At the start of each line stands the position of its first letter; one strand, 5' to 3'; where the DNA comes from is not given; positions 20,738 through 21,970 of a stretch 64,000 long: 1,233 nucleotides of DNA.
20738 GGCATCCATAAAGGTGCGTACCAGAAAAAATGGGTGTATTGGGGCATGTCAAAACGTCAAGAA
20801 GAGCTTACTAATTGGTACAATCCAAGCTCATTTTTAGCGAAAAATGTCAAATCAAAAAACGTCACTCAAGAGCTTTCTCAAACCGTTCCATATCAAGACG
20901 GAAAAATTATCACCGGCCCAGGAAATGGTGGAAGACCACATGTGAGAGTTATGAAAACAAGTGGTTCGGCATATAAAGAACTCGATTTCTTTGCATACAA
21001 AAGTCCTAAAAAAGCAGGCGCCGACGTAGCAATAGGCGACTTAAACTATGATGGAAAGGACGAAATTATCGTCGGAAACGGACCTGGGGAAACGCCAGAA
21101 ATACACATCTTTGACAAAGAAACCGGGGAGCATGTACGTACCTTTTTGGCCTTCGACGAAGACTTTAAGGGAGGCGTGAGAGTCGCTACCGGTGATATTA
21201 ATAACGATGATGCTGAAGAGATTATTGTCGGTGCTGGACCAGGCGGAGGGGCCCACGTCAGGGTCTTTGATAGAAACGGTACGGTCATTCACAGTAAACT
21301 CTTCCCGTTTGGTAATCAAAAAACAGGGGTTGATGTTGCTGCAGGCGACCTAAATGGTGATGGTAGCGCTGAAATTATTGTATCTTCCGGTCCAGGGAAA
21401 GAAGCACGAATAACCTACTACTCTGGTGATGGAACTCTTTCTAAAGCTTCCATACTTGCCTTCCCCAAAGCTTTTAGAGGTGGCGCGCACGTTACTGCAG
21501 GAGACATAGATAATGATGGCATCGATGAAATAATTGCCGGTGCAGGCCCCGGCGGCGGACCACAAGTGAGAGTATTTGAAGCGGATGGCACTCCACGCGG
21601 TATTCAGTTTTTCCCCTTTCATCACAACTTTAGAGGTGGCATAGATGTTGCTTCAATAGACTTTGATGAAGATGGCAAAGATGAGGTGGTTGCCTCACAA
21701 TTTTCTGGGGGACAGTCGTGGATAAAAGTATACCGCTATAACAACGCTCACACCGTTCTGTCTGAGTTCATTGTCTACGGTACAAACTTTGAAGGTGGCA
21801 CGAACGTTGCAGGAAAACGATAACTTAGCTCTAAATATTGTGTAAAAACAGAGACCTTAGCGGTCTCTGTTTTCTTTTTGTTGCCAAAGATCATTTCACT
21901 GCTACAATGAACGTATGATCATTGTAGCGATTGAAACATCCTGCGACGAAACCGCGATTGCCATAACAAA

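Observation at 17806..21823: Divergent pair of secreted enzymes (purple acid phosphatase, M23 peptidase) both fused to FG-GAP beta-propeller repeats, with a third such fusion (SGNH hydrolase) at 33256-34998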

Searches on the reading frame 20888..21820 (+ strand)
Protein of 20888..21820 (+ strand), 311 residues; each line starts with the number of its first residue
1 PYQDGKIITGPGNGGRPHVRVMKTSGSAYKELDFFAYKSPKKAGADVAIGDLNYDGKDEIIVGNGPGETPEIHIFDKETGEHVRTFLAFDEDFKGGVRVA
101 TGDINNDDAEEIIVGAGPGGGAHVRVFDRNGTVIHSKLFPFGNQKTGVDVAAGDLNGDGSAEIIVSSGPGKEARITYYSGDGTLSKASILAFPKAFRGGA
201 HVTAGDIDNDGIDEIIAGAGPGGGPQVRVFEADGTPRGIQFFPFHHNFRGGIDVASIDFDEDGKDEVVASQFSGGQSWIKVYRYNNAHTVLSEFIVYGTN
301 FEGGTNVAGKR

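Call 12: find_homologous_proteins(query=window:20888-21820:+)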
Query window:20888-21820:+ (311 aa): 3746 proteins with E <= 0.001 among 8000 candidates; the best 120 are listed.
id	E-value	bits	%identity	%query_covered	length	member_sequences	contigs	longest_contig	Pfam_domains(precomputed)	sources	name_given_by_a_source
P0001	5.1e-203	692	100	100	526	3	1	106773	PF01839.30,PF01551.30,PF13517.13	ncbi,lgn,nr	ncbi:VCBS repeat domain-containing M23 family metallopeptidase [Patescibacteria group bacterium]|nr:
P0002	7.9e-119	415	62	99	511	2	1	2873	PF01839.30,PF01551.30,PF13517.13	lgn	-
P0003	1.6e-116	407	61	100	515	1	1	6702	PF01839.30,PF01551.30,PF13517.13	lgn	-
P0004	1.1e-115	405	63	100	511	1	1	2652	PF01839.30,PF01551.30,PF13517.13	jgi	-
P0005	1.7e-114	401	60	99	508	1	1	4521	PF01839.30,PF01551.30,PF13517.13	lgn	-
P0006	4.0e-114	400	61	99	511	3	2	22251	PF01839.30,PF01551.30,PF25292.1,PF13517.13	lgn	-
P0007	9.7e-114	398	61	99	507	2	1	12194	PF01839.30,PF01551.30,PF25292.1,PF13517.13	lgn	-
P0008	1.2e-113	398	62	100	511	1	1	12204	PF01839.30,PF01551.30,PF13517.13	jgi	-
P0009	2.7e-111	390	61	100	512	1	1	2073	PF01839.30,PF01551.30,PF13517.13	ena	-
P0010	3.2e-111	390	60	100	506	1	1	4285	PF01839.30,PF01551.30,PF13517.13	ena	-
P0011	1.1e-110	388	59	100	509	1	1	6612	PF01839.30,PF01551.30,PF13517.13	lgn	-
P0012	1.3e-110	388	57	100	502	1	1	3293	PF01839.30,PF01551.30,PF13517.13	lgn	-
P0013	1.7e-110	388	57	99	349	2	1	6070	PF01839.30,PF13517.13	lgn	-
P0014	1.4e-107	378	56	100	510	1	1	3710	PF01839.30,PF01551.30,PF13517.13,PF23743.2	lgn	-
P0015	2.6e-106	374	57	99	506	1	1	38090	PF01839.30,PF01551.30,PF13517.13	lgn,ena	-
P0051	4.2e-82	294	41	85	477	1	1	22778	PF01839.30,PF13517.13,PF03734.20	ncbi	ncbi:L,D-transpeptidase family protein [Patescibacteria group bacterium]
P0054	4.0e-81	291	37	89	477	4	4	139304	PF01839.30,PF13517.13,PF03734.20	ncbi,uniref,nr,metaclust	ncbi:MAG: hypothetical protein A3B74_04845 [Candidatus Kerfeldbacteria bacterium RIFCSPHIGHO2_02_FUL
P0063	1.9e-77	279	52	77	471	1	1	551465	PF01839.30,PF13517.13,PF03734.20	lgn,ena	-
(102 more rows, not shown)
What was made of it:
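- Module behaviour, type A: in the best 120 hits it sits on about 44 M23 proteins and about 40 YkuD L,D-transpeptidases, plus dockerin, GH18 and DUF11 proteins (call 12).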

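Call 14: search_solved_structures(query=window:20888-21820:+, max_evalue=0.01, show_alignments=1)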
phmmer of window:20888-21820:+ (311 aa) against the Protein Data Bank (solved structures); distinct sequences matched with E-value up to 0.01: 29.
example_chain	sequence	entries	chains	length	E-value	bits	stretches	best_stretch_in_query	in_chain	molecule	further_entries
3v4p_A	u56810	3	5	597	0.0001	25.1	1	50-240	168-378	Integrin alpha-4 | Integrin alpha4 subunit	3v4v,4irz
8oxz_P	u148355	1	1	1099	0.00013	24.7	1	89-243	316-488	Integrin subunit alpha 5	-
9p95_A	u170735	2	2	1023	0.00019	24.2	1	50-240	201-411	Integrin alpha-4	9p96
9p6s_A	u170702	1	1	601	0.00026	23.8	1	89-241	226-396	Integrin alpha-5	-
3vi3_A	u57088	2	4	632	0.0003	23.5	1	89-241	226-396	Integrin alpha-5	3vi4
9nab_B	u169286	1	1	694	0.00036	23.3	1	89-241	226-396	Human Integrin alpha 5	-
4wk4_A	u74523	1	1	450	0.00084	22.1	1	89-241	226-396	Integrin alpha-5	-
4wjk_A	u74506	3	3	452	0.00084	22.1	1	89-241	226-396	Integrin alpha-5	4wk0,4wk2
9b9j_A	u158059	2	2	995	0.0011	21.7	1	89-241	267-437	Integrin alpha-5 light chain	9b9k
9ckv_A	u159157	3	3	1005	0.0011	21.7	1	89-241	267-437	Integrin alpha-5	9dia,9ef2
7nwl_A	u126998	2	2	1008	0.0012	21.6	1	89-241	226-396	Integrin alpha-5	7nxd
9etn_A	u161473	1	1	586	0.0014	21.3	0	38-195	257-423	Cartilage acidic protein 1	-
9cz7_A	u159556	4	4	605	0.0024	20.6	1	83-240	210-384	Integrin alpha-V heavy chain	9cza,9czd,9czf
4um9_A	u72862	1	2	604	0.0024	20.6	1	83-240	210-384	Integrin alpha-V heavy chain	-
8xei_A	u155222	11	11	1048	0.0025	20.5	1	83-240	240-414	Integrin alpha-V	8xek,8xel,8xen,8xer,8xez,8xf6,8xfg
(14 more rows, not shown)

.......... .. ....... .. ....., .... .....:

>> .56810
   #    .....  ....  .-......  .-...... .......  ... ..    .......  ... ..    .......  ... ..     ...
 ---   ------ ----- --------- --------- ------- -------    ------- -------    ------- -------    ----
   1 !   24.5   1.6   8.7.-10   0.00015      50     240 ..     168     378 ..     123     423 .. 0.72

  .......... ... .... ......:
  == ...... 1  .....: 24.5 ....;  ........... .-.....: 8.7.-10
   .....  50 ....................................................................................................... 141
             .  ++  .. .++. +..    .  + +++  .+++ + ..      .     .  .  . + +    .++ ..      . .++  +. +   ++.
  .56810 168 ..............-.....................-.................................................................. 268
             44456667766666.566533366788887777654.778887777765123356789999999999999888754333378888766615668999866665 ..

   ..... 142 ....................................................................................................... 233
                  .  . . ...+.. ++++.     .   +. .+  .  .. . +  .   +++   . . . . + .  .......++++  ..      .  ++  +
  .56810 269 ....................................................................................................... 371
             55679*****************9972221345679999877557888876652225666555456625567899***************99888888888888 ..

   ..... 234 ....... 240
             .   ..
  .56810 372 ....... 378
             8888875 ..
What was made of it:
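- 20888..21820 (+): Type A propeller (aa 205-515): six blades. Five carry a DxDxDG-type loop. The closure blade is built from the first three strands plus the last C-terminal strand. PDB sequence hits are integrin alpha4, alpha5 and alphaV (call 14).
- Closest known: Integrin alpha / FG-GAP. Same: The best PDB sequence matches are integrin alpha4, alpha5 and alphaV propellers (call 14).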

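Call 63: search_protein_families(library=pfam, proteins=[P0051, P0054, P0063], max_evalue=0.001)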
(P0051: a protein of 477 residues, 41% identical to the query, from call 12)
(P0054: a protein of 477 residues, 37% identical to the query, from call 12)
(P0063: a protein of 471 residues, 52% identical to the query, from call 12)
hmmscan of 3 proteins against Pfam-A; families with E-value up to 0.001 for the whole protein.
P0051 (477 aa): 3 families
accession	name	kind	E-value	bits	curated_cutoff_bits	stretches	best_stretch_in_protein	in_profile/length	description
PF03734.19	YkuD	-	1.7e-21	77.8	23.4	1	356-475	2-146/146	L,D-transpeptidase catalytic domain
PF01839.29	FG-GAP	-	3e-13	49.8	22.1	2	62-85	2-25/37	FG-GAP repeat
PF13517.12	FG-GAP_3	-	2.7e-12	47.5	26.9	1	278-340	1-60/61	FG-GAP-like repeat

P0054 (477 aa): 4 families
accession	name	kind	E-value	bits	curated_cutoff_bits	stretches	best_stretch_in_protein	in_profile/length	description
PF03734.19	YkuD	-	1.2e-22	81.5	23.4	1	356-475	2-146/146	L,D-transpeptidase catalytic domain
PF13517.12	FG-GAP_3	-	1.9e-13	51.2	26.9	2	281-344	1-61/61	FG-GAP-like repeat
PF01839.29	FG-GAP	-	2.7e-13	49.9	22.1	0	277-296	5-25/37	FG-GAP repeat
PF25292.1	Beta-prop_CGLA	-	0.00011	22.2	26.8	0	279-298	36-54/316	Lambda-carrageenase beta-propeller domain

P0063 (471 aa): 3 families
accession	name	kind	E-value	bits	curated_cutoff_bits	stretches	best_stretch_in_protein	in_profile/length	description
PF03734.19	YkuD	-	9.6e-22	78.6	23.4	1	351-469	2-146/146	L,D-transpeptidase catalytic domain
PF01839.29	FG-GAP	-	9.7e-19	67.3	22.1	3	56-79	2-25/37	FG-GAP repeat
PF13517.12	FG-GAP_3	-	1.3e-14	55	26.9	2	63-126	1-61/61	FG-GAP-like repeat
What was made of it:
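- The same type A propeller is attached just as often to YkuD L,D-transpeptidases, which build the producer's own wall (calls 12, 63).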
